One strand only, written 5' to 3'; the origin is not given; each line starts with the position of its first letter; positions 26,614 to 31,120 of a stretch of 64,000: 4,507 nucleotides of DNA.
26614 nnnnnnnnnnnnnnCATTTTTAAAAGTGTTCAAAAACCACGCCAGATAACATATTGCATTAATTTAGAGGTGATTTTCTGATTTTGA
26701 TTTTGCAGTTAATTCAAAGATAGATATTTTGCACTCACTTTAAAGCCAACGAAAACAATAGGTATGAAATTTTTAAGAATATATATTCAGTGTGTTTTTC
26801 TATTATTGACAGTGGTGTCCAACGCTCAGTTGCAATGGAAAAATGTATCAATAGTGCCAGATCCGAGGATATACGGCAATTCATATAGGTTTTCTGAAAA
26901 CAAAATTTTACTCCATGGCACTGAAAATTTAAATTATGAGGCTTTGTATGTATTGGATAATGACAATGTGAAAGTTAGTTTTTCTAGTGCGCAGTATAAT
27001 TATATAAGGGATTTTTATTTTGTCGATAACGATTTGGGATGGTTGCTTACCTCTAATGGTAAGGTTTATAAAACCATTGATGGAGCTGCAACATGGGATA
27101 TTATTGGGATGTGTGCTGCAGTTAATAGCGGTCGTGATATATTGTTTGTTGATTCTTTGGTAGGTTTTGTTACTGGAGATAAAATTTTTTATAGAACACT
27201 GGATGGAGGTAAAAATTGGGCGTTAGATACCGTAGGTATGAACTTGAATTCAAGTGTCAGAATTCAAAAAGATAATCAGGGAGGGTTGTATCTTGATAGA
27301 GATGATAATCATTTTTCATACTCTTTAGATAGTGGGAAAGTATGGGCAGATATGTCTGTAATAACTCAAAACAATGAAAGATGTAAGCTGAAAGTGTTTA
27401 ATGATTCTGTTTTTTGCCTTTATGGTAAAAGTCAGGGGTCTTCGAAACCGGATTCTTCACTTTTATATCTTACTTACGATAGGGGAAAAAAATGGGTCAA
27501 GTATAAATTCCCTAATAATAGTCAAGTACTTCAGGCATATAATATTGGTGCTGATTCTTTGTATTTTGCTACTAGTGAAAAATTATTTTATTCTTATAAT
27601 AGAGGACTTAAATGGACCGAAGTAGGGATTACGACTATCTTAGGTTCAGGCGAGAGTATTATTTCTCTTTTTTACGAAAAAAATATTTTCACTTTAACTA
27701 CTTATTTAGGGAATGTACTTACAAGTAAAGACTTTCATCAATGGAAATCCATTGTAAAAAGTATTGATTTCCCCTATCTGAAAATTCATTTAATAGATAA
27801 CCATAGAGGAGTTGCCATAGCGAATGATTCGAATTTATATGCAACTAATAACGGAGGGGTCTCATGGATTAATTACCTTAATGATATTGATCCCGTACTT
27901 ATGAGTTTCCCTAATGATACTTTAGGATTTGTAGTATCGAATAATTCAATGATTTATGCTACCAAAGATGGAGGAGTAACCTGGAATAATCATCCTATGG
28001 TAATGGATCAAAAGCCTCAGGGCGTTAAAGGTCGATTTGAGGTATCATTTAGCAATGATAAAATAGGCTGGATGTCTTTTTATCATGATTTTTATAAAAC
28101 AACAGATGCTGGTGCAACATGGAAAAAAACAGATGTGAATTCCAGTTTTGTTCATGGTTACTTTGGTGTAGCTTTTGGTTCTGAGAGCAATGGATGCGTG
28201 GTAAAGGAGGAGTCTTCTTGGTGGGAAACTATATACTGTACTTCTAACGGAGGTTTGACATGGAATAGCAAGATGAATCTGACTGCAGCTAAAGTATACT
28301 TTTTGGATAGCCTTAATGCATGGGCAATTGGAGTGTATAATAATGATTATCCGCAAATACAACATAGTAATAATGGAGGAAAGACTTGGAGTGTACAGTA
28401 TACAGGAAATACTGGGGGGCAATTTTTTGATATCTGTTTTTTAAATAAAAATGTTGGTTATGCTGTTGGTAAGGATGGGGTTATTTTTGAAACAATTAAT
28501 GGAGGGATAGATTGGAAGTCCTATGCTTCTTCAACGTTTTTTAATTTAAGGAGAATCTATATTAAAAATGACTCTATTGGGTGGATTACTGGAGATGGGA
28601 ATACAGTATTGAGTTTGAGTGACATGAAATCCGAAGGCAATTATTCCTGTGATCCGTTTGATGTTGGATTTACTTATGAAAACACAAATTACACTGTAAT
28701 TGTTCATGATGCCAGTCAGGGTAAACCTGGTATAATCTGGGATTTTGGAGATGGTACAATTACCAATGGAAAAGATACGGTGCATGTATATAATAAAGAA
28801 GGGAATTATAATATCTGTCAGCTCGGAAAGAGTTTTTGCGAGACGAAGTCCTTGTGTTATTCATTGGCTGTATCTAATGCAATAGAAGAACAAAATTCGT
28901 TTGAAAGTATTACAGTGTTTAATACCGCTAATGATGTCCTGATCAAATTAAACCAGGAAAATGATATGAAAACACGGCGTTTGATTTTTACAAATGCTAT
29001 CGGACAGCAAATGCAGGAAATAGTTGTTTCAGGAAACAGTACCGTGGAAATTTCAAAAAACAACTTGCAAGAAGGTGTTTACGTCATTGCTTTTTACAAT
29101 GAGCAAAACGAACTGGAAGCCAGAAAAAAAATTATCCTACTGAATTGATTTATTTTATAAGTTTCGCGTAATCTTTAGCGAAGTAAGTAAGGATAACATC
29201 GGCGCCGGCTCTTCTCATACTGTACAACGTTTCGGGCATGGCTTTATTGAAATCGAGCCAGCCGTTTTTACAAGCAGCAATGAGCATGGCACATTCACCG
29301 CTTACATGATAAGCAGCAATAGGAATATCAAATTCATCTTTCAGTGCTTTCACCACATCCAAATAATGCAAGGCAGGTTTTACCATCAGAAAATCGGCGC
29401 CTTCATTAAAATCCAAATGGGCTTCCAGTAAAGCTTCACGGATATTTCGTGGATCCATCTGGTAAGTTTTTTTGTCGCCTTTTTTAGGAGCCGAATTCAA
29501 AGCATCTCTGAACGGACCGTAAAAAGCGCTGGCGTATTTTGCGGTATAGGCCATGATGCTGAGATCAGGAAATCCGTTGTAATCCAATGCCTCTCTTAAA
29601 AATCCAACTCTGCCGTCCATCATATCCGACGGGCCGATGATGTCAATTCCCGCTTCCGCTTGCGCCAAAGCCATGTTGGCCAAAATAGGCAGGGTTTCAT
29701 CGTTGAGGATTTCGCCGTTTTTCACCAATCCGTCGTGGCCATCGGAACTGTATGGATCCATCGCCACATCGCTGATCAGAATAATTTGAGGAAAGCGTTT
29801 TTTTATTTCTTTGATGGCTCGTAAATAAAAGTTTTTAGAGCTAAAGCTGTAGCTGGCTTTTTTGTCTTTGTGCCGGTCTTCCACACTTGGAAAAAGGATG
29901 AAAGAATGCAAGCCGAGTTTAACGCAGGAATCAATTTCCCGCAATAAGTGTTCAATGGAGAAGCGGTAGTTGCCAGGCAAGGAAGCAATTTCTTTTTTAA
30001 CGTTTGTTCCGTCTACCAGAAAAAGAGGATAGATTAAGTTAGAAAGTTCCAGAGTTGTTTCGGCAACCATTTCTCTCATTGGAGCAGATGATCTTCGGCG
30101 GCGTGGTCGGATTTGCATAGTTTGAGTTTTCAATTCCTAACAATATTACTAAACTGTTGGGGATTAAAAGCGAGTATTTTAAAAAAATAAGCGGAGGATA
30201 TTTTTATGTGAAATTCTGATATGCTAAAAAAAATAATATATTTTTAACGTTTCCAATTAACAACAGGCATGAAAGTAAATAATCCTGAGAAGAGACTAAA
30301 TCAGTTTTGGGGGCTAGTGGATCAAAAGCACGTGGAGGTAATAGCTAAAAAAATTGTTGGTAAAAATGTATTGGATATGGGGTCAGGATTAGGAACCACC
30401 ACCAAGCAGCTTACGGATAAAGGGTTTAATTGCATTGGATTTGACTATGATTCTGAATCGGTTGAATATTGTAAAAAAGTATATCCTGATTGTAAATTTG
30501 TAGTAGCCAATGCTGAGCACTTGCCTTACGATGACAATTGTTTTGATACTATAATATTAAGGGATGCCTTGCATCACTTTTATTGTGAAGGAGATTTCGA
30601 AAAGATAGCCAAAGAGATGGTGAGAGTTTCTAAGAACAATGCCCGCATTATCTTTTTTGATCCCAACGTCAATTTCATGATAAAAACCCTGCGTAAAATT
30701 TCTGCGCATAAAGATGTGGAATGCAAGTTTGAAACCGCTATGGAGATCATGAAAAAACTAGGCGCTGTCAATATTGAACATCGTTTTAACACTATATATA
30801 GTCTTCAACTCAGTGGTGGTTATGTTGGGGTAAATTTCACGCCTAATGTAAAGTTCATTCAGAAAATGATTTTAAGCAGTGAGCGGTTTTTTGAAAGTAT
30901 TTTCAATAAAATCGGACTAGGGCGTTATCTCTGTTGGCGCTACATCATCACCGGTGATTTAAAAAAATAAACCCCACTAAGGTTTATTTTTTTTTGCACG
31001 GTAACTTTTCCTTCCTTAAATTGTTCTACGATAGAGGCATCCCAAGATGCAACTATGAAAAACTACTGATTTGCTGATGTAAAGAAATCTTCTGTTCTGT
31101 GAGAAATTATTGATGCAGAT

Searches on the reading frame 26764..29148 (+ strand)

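Call 49: search_protein_families(library=pfam, proteins=[window:26764-29148:+], max_evalue=0.001)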
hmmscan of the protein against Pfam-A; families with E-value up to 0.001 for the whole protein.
window:26764-29148:+ (794 aa): 5 families
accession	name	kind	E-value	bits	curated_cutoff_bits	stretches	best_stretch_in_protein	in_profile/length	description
PF14870.12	PSII_BNR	-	7.5e-24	84.9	27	2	380-459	23-100/303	Photosynthesis system II assembly factor YCF48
PF15902.12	Sortilin-Vps10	-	3.7e-16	59.4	33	2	396-513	2-121/446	Sortilin, neurotensin receptor 3,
PF02012.26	BNR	-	1.7e-09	36.6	27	0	533-543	1-11/12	BNR/Asp-box repeat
PF18911.6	PKD_4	-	8.6e-07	29.4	27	1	650-684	29-64/85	PKD domain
PF00801.26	PKD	-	1.5e-05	25.3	23.5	1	656-684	31-61/80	PKD domain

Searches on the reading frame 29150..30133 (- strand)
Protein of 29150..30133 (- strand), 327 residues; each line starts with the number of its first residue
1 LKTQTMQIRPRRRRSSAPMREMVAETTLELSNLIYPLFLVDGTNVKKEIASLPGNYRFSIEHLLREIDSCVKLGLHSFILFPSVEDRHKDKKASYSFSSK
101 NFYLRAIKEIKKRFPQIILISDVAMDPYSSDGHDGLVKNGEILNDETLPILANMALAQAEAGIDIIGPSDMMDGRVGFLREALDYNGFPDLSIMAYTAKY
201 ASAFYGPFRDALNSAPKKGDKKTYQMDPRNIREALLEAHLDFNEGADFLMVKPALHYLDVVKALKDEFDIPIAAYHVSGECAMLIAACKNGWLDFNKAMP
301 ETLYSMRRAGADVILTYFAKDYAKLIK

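Call 49: search_protein_families(library=pfam, proteins=[window:29150-30133:-], max_evalue=0.001)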
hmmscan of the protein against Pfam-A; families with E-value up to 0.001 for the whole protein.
window:29150-30133:- (327 aa): 1 family
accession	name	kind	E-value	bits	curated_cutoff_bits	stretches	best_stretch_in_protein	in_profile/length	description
PF00490.27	ALAD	-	4.2e-134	447.1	24.6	1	8-324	2-316/317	Delta-aminolevulinic acid dehydratase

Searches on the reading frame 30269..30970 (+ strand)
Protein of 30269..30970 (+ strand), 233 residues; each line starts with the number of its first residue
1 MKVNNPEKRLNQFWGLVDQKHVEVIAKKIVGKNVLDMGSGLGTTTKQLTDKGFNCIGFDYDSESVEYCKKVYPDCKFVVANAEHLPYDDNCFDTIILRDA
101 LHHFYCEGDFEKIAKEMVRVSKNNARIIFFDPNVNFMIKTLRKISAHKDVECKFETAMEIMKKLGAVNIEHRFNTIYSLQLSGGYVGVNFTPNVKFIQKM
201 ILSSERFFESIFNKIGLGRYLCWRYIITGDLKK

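Call 49: search_protein_families(library=pfam, proteins=[window:30269-30970:+], max_evalue=0.001)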
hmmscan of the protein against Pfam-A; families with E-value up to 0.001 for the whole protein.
window:30269-30970:+ (233 aa): 7 families
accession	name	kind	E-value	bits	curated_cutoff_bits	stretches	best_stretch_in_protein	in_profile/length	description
PF08241.18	Methyltransf_11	-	1.6e-19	70.7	21.2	1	35-129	1-95/95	Methyltransferase domain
PF13649.12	Methyltransf_25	-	1.1e-16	61.8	27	1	34-123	1-95/97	Methyltransferase domain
PF13847.12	Methyltransf_31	-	2.1e-16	60.4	27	1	31-140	4-114/145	Methyltransferase domain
PF13489.12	Methyltransf_23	-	1.1e-09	38.7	27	1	25-142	17-124/164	Methyltransferase domain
PF08242.18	Methyltransf_12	-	8.3e-07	30.1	30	1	35-126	1-97/98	Methyltransferase domain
PF01209.24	Ubie_methyltran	-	4.2e-06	26.7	20.1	1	21-129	38-151/233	ubiE/COQ5 methyltransferase family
PF07021.18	MetW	-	6.8e-06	26.3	21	1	30-136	13-114/193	Methionine biosynthesis protein MetW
